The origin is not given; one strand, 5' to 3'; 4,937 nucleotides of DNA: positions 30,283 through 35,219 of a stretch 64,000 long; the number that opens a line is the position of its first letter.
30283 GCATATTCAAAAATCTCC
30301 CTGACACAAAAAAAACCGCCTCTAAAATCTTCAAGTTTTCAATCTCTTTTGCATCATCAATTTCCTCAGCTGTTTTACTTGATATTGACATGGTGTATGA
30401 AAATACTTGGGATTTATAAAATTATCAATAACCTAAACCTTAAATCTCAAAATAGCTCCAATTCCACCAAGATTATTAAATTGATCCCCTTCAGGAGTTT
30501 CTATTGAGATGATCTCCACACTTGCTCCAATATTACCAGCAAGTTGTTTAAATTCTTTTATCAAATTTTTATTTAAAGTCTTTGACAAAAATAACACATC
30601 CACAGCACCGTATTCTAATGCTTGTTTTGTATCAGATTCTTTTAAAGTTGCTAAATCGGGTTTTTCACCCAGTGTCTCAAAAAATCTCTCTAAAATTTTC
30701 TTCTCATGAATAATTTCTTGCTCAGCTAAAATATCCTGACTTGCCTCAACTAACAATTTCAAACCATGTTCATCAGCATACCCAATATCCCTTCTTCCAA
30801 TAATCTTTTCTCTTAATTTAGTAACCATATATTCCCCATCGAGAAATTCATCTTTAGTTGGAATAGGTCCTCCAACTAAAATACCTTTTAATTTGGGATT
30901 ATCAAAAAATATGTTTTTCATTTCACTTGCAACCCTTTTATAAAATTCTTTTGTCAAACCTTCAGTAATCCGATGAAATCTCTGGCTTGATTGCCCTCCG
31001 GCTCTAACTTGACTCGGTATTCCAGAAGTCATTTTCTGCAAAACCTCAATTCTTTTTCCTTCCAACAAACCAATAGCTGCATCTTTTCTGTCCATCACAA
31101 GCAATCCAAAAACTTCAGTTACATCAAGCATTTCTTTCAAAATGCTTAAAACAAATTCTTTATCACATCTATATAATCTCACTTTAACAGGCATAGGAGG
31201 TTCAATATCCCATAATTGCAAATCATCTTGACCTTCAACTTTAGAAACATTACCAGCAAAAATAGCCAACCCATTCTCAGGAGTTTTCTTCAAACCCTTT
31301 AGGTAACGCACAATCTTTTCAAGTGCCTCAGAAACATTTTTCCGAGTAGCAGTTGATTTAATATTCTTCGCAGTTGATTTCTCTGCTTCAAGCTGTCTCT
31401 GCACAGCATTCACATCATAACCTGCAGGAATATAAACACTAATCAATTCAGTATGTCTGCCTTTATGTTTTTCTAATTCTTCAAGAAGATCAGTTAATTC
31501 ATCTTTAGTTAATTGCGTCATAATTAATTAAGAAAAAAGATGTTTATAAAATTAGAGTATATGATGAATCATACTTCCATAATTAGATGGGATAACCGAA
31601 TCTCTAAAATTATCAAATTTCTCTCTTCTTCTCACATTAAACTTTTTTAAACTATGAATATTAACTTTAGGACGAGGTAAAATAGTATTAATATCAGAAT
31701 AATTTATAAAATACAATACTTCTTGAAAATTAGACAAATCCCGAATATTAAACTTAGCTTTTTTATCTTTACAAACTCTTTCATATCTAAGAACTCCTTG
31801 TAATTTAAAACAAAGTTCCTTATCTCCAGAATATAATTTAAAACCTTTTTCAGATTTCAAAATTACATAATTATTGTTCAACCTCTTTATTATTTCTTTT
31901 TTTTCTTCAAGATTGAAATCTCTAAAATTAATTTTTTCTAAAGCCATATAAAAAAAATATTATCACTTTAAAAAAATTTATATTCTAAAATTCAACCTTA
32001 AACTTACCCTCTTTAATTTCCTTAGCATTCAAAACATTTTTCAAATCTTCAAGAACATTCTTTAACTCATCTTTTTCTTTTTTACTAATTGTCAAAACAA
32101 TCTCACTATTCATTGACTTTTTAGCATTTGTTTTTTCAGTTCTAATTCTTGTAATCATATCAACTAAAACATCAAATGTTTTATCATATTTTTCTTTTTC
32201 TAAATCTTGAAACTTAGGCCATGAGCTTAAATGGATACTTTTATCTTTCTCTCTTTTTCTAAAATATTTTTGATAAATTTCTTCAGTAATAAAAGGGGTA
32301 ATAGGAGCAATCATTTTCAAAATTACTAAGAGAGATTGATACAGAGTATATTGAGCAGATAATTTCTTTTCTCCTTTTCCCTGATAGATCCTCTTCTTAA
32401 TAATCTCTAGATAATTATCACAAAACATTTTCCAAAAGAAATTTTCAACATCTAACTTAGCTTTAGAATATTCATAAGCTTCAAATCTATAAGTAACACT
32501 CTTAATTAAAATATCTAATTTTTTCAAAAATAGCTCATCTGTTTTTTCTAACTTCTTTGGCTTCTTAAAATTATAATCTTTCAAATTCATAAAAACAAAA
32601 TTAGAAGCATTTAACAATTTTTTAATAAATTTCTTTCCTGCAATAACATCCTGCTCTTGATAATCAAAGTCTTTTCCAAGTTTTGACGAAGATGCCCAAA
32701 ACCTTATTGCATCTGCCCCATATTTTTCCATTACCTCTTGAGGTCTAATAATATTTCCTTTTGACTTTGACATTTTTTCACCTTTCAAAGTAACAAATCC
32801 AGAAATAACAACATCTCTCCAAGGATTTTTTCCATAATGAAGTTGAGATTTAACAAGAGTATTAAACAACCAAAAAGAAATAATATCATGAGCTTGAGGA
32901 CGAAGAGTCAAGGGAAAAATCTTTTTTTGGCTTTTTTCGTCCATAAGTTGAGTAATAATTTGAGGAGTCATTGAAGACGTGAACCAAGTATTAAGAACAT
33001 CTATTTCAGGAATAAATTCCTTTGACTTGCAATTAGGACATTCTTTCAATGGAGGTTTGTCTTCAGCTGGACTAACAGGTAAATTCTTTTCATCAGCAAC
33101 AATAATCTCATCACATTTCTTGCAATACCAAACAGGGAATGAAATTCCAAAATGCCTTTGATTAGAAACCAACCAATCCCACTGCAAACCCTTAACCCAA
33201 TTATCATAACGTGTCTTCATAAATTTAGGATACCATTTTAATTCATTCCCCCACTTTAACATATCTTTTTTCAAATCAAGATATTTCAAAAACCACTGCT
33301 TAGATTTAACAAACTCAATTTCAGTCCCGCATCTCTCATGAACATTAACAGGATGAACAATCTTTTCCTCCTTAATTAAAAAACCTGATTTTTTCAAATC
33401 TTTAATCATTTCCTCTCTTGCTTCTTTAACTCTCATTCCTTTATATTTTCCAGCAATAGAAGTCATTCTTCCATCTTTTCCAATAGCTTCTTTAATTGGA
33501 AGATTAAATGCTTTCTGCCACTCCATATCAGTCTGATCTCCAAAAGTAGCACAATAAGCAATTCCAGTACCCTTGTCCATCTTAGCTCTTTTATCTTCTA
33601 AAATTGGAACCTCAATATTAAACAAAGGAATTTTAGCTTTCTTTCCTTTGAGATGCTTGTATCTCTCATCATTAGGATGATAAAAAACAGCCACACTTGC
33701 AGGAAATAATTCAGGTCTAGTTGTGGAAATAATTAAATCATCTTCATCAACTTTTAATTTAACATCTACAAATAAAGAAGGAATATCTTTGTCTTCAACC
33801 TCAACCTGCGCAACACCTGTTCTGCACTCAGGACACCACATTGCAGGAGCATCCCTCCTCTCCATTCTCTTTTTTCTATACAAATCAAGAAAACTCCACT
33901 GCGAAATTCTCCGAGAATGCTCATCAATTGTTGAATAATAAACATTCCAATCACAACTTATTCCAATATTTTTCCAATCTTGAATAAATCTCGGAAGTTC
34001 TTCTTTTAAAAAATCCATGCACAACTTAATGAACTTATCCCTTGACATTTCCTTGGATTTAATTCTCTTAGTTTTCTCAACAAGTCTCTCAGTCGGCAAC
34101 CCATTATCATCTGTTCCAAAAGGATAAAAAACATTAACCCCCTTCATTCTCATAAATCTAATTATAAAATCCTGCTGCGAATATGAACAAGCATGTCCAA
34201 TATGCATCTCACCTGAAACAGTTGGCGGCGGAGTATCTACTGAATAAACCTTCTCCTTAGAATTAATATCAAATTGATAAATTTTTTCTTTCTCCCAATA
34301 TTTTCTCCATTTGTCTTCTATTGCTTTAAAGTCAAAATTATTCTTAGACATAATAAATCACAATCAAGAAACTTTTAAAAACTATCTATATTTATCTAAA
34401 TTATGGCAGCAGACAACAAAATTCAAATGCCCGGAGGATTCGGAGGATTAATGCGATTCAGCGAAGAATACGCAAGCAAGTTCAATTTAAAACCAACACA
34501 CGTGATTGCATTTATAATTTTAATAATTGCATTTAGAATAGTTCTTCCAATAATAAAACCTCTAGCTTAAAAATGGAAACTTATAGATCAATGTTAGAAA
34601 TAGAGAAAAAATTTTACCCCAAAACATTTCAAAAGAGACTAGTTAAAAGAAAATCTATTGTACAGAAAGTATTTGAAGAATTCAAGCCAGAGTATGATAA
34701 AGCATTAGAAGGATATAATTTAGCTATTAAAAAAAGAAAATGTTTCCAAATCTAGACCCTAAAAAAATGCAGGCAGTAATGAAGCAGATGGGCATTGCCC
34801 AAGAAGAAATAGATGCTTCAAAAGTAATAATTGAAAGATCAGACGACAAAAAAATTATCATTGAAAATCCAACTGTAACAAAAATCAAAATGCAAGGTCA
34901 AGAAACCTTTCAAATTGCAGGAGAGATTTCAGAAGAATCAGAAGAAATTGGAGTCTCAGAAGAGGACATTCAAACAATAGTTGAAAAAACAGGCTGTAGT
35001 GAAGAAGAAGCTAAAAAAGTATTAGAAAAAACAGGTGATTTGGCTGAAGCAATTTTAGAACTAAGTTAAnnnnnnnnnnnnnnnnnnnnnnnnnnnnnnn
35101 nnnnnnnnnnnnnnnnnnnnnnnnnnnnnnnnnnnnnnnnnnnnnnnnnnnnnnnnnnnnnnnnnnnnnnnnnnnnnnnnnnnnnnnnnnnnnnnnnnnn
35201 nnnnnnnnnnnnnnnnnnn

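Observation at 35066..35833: Bacterial-type FabI enoyl-ACP reductase in an otherwise archaeal informational context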

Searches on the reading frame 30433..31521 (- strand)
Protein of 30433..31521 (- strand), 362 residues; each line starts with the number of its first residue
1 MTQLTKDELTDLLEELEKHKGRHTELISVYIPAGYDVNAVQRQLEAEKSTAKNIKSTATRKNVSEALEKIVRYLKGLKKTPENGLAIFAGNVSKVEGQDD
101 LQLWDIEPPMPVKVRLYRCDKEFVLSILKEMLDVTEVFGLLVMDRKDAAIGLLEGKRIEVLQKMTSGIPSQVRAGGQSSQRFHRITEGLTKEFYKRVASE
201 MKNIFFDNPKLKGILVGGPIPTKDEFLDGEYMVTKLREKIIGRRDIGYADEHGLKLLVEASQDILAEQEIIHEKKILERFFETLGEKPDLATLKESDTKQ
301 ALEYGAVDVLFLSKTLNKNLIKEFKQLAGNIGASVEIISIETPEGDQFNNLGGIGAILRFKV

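Call 9: search_protein_families(library=pfam, proteins=[window:30433-31521:-], max_evalue=0.001)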
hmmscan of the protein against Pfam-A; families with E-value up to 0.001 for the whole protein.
window:30433-31521:- (362 aa): 5 families
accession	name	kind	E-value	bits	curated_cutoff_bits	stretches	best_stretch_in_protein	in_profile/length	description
PF03464.20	eRF1_2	-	4.7e-34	118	27.1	1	138-266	2-132/133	eRF1 domain 2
PF03465.20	eRF1_3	-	3.6e-19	69.7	25.8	1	270-362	1-106/106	eRF1 domain 3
PF03463.20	eRF1_1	-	1.5e-14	54.5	23.8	1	15-132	6-123/123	eRF1 domain 1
PF18854.6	baeRF_family10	-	1e-11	45.8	27.1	1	128-257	6-135/143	Bacterial archaeo-eukaryotic release factor family 10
PF18859.6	acVLRF1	-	1.1e-09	39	27.1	1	141-228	5-91/130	Actinobacteria/chloroflexi VLRF1 release factor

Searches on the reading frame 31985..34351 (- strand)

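Call 9: search_protein_families(library=pfam, proteins=[window:31985-34351:-], max_evalue=0.001)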
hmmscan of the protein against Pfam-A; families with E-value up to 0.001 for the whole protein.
window:31985-34351:- (788 aa): 5 families
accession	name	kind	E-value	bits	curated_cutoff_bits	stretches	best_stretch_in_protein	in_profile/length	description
PF00133.28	tRNA-synt_1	-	4.7e-82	276.4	22.7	1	15-563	2-412/414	tRNA synthetases class I (I, L, M and V)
PF08264.19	Anticodon_1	-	1.4e-34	119.6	25.1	1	605-746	1-142/148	Anticodon-binding domain of tRNA ligase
PF09334.17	tRNA-synt_1g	-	3.7e-27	95.5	20.1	2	38-183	3-133/391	tRNA synthetases class I (M)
PF01406.26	tRNA-synt_1e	-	2.2e-11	44.1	27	1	497-569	224-296/301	tRNA synthetases class I (C) catalytic domain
PF01921.24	tRNA-synt_1f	-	8e-06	25.4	27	0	519-568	274-324/360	tRNA synthetases class I (K)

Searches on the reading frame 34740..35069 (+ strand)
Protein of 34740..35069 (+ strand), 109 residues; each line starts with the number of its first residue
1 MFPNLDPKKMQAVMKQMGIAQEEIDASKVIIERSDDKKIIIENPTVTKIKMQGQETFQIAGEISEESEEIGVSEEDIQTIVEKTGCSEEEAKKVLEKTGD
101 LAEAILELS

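Call 9: search_protein_families(library=pfam, proteins=[window:34740-35069:+], max_evalue=0.001)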
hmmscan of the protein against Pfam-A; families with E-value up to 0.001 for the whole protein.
window:34740-35069:+ (109 aa): 2 families
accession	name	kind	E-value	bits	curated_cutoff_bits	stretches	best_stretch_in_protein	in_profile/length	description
PF01849.23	NAC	-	2e-16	60.1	21.3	1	7-66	1-57/57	NAC domain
PF19026.7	UBA_HYPK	-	0.0001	22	27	1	70-108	1-40/41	HYPK UBA domain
